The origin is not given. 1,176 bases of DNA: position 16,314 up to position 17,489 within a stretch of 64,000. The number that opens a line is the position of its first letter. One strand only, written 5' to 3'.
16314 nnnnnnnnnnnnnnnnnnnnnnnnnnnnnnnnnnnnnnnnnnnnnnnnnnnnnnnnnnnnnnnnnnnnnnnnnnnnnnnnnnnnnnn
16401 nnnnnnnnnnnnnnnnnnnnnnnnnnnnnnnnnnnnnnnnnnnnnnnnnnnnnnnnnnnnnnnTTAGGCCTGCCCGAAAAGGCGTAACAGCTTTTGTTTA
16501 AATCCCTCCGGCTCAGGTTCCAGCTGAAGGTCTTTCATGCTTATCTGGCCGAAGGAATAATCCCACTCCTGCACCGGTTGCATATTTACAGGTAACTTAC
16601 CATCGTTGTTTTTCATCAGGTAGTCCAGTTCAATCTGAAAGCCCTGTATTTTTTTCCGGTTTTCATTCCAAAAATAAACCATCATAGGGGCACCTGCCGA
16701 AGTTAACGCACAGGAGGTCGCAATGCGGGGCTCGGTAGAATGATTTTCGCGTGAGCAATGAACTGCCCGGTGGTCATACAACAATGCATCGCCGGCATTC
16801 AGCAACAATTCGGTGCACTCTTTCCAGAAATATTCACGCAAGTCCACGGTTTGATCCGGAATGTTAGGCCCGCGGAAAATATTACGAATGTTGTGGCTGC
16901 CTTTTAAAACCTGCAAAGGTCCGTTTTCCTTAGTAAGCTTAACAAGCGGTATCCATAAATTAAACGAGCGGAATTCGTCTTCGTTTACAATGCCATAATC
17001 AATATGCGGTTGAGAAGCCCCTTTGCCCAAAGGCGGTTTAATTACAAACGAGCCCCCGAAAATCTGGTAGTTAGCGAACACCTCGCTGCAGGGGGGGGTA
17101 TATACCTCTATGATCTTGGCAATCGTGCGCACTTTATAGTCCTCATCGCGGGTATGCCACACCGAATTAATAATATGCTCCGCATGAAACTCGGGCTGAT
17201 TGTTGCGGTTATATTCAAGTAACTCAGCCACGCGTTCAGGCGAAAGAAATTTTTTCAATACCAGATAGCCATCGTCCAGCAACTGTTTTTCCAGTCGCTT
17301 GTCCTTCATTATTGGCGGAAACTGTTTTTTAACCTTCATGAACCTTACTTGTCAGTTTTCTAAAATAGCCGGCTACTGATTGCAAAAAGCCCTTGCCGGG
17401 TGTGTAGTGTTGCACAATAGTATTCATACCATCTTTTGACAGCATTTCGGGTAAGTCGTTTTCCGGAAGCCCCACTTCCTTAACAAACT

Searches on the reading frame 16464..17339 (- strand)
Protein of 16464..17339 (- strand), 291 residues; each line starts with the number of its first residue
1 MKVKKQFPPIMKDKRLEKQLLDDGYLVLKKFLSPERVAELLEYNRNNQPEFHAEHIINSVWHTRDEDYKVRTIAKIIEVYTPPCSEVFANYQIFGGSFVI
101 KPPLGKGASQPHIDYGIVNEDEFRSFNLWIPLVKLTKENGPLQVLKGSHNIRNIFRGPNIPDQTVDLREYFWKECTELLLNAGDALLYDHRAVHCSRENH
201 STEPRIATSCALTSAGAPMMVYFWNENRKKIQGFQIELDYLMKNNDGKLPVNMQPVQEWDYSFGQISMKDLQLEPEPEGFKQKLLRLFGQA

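Call 8: search_protein_families(library=pfam, proteins=[window:16464-17339:-], max_evalue=0.01)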
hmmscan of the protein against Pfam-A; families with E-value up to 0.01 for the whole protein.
window:16464-17339:- (291 aa): 1 family
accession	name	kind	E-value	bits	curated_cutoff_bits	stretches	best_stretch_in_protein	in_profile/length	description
PF05721.19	PhyH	-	1.2e-20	75.2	22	1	22-207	3-213/213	Phytanoyl-CoA dioxygenase (PhyH)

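Call 33: search_protein_families(library=ncbifam, proteins=[window:16464-17339:-], max_evalue=0.001)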
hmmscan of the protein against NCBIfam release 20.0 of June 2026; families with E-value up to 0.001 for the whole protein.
window:16464-17339:- (291 aa): 1 family
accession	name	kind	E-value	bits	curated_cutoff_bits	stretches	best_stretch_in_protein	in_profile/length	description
TIGR04324.1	SpoChoClust_2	subfamily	1.1e-06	28.4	150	1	125-234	125-229/248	sporadic carbohydrate cluster 2OG-Fe(II) oxygenase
